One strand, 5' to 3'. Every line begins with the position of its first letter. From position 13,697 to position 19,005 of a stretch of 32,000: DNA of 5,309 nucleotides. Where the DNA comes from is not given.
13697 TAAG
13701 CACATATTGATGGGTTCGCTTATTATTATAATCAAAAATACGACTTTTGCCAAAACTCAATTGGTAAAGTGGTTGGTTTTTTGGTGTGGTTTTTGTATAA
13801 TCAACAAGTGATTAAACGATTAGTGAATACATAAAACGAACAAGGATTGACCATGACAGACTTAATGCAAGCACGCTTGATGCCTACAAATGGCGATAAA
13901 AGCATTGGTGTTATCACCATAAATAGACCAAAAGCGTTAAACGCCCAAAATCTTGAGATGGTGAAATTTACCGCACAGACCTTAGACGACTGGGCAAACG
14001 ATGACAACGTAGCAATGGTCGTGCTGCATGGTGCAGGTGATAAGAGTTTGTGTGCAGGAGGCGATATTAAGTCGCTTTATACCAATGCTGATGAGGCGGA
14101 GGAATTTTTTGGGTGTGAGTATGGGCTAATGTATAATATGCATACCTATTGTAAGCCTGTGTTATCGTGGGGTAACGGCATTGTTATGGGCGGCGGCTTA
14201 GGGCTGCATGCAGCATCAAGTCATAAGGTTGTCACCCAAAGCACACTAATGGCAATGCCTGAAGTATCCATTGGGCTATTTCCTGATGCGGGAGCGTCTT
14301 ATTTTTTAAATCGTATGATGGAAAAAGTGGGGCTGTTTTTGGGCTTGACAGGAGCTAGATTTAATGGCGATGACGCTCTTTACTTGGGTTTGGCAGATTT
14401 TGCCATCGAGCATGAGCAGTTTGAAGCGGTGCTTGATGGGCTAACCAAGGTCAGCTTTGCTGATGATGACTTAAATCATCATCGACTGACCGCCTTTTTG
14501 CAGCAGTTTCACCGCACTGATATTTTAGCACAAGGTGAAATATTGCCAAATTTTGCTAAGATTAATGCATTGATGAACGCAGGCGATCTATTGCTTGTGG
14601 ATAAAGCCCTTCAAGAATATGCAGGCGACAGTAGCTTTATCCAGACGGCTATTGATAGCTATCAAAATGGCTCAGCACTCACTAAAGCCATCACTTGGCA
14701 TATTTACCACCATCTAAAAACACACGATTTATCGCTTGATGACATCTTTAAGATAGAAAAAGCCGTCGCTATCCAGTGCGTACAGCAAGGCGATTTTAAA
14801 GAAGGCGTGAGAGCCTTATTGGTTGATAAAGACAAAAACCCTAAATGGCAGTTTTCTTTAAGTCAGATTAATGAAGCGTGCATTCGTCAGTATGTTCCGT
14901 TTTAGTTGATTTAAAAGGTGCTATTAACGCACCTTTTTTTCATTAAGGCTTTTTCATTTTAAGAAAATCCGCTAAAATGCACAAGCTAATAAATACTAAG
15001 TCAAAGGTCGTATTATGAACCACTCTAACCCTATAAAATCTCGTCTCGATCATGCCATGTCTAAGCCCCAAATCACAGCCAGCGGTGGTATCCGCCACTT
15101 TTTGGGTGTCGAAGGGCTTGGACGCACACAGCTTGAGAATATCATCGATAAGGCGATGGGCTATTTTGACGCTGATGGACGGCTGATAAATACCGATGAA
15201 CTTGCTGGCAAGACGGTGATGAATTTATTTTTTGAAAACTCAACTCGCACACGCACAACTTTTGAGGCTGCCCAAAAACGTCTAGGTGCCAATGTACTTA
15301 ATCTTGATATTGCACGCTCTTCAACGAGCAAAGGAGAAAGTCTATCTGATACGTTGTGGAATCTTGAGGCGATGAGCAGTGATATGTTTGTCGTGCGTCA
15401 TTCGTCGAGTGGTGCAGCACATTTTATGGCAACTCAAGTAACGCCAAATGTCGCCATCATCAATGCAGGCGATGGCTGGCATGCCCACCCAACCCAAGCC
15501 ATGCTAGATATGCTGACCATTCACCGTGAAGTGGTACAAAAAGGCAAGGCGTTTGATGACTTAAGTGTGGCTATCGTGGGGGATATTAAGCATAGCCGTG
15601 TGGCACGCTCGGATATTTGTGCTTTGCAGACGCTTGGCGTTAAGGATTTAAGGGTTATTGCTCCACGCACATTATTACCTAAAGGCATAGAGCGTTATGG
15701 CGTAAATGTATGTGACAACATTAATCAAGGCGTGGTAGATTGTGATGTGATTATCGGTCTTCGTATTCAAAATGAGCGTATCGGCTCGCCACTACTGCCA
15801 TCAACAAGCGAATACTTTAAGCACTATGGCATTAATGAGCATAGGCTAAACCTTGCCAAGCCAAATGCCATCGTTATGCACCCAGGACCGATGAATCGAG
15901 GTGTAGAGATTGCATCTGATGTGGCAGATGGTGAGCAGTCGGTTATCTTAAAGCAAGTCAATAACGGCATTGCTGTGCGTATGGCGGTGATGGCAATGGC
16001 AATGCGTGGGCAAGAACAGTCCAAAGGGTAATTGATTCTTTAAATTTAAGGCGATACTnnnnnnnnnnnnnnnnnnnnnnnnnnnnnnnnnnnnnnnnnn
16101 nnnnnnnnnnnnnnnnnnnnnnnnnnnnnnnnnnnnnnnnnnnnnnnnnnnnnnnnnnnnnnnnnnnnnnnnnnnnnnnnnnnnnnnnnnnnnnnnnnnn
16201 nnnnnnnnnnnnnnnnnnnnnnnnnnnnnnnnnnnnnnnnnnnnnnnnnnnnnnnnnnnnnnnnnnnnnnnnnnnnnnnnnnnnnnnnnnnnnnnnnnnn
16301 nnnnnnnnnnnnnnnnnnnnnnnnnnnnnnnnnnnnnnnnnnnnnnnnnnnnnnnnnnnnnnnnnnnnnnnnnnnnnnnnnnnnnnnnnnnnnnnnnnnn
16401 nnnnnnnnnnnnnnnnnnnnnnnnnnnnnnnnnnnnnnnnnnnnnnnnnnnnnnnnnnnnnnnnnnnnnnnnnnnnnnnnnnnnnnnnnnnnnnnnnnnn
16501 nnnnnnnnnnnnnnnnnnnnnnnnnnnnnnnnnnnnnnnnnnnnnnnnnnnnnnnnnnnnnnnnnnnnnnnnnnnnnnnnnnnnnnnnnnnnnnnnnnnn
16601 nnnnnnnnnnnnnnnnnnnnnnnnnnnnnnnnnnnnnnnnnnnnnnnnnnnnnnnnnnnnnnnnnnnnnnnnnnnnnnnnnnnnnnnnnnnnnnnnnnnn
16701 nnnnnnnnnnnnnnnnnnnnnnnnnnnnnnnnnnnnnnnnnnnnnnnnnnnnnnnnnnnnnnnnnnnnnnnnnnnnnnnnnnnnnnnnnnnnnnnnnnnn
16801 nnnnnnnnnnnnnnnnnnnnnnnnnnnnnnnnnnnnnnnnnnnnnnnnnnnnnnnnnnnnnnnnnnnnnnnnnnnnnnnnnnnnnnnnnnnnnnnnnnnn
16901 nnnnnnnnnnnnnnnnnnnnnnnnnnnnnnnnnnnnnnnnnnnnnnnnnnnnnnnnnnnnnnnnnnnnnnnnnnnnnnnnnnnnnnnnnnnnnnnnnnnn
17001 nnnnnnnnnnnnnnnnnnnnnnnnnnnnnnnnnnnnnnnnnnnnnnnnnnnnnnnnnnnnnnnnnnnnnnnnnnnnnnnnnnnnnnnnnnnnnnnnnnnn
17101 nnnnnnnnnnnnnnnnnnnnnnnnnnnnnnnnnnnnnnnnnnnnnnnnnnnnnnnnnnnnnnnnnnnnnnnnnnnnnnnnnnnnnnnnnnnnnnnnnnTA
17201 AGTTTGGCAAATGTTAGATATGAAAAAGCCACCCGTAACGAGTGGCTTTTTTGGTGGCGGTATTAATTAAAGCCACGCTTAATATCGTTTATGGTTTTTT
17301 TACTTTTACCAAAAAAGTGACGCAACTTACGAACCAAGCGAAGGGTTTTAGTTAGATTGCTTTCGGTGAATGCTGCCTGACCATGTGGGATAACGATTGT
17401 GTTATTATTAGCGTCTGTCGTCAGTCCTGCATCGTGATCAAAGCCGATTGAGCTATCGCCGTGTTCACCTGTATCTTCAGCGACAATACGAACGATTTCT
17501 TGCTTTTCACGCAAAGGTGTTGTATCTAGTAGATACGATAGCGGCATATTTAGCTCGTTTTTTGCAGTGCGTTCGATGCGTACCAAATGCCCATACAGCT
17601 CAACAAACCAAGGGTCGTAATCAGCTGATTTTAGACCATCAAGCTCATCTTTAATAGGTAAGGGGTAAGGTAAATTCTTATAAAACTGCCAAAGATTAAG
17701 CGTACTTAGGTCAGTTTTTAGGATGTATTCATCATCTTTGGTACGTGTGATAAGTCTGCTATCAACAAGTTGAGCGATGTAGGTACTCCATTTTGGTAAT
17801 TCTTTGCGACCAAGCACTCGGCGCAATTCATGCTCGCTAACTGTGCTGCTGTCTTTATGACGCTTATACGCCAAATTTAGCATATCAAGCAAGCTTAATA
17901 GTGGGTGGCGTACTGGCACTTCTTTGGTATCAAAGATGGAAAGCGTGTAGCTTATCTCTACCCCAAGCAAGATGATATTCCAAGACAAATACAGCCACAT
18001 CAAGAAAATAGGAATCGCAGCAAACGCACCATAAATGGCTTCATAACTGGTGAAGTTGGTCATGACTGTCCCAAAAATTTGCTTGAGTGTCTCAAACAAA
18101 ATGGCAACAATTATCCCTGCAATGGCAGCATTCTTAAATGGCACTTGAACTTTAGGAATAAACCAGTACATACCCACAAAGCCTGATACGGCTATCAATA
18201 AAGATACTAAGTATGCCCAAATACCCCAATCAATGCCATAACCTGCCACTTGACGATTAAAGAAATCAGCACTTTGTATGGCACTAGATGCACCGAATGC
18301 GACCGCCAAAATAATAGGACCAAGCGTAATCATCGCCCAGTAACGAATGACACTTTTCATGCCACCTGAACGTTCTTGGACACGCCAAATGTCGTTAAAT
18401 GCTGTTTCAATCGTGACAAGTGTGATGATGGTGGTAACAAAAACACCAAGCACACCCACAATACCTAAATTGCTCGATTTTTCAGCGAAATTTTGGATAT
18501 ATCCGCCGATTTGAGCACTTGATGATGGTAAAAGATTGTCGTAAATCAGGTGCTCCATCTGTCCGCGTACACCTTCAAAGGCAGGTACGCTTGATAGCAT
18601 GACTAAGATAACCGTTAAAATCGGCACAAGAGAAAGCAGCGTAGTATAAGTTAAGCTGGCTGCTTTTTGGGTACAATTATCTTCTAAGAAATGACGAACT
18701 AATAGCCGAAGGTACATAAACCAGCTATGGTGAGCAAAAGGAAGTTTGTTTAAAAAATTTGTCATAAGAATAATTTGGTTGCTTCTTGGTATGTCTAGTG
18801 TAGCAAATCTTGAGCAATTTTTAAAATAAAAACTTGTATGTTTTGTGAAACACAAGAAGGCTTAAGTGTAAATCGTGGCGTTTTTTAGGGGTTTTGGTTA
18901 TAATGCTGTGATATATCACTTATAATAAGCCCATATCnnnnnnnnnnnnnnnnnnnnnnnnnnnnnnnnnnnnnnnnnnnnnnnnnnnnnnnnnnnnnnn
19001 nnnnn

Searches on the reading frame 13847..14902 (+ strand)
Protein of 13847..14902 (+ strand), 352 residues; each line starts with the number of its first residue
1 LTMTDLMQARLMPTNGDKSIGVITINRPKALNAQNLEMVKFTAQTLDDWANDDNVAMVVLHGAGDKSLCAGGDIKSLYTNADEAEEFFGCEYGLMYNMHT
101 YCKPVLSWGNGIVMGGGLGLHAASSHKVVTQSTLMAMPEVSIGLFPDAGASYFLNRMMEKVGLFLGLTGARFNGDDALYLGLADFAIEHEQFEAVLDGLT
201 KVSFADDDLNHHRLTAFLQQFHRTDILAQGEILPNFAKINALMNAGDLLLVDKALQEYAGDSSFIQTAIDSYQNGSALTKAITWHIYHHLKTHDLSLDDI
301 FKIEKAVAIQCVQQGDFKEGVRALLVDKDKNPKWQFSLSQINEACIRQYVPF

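Call 81: search_protein_families(library=pfam, proteins=[window:13847-14902:+], max_evalue=0.00001)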
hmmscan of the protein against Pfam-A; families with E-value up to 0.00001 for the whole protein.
window:13847-14902:+ (352 aa): 2 families
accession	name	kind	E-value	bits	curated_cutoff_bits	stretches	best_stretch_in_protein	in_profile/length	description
PF16113.10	ECH_2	-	2.3e-98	330.2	27.2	1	20-349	1-334/335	Enoyl-CoA hydratase/isomerase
PF00378.25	ECH_1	-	4.3e-26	92.2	27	1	17-193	3-180/251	Enoyl-CoA hydratase/isomerase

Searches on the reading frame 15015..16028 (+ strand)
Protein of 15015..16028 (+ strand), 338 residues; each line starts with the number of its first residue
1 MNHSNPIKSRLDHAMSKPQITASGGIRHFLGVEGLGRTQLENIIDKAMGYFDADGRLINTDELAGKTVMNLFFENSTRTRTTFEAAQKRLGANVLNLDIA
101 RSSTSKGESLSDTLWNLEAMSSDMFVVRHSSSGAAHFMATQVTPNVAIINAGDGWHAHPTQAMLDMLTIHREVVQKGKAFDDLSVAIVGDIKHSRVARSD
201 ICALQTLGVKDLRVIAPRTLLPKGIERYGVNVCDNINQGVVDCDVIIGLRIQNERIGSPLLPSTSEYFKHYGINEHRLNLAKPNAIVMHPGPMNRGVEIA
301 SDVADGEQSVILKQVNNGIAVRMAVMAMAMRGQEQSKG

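Call 81: search_protein_families(library=pfam, proteins=[window:15015-16028:+], max_evalue=0.00001)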
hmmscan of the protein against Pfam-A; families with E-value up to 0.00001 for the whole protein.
window:15015-16028:+ (338 aa): 2 families
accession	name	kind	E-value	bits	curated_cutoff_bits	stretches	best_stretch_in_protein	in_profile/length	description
PF02729.26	OTCace_N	-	1.6e-40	139.1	29.9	1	27-170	1-147/148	Aspartate/ornithine carbamoyltransferase, carbamoyl-P binding domain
PF00185.30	OTCace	-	2.4e-27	96.4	29.4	1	182-328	2-156/157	Aspartate/ornithine carbamoyltransferase, Asp/Orn binding domain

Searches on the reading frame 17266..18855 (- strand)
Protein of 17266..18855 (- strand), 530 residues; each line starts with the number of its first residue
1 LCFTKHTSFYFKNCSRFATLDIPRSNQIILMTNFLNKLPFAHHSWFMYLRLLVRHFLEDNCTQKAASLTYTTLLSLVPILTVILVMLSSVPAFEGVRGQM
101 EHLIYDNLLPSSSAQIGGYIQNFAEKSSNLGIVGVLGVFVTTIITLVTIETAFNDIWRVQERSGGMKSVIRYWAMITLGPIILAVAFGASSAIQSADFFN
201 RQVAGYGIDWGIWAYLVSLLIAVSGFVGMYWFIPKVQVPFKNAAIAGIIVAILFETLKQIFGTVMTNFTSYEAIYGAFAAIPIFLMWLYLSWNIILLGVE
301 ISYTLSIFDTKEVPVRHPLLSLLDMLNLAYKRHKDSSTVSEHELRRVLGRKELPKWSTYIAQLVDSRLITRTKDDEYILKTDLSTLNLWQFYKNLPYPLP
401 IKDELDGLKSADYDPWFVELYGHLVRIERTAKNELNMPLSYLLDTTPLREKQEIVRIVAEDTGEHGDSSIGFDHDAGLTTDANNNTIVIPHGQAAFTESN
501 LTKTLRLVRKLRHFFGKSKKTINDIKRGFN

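Call 81: search_protein_families(library=pfam, proteins=[window:17266-18855:-], max_evalue=0.00001)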
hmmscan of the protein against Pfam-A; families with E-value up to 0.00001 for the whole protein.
window:17266-18855:- (530 aa): 1 family
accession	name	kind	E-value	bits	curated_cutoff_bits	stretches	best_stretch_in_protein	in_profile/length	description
PF03631.20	Virul_fac_BrkB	-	3.8e-58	197.6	33.7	1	58-306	2-256/259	Virulence factor BrkB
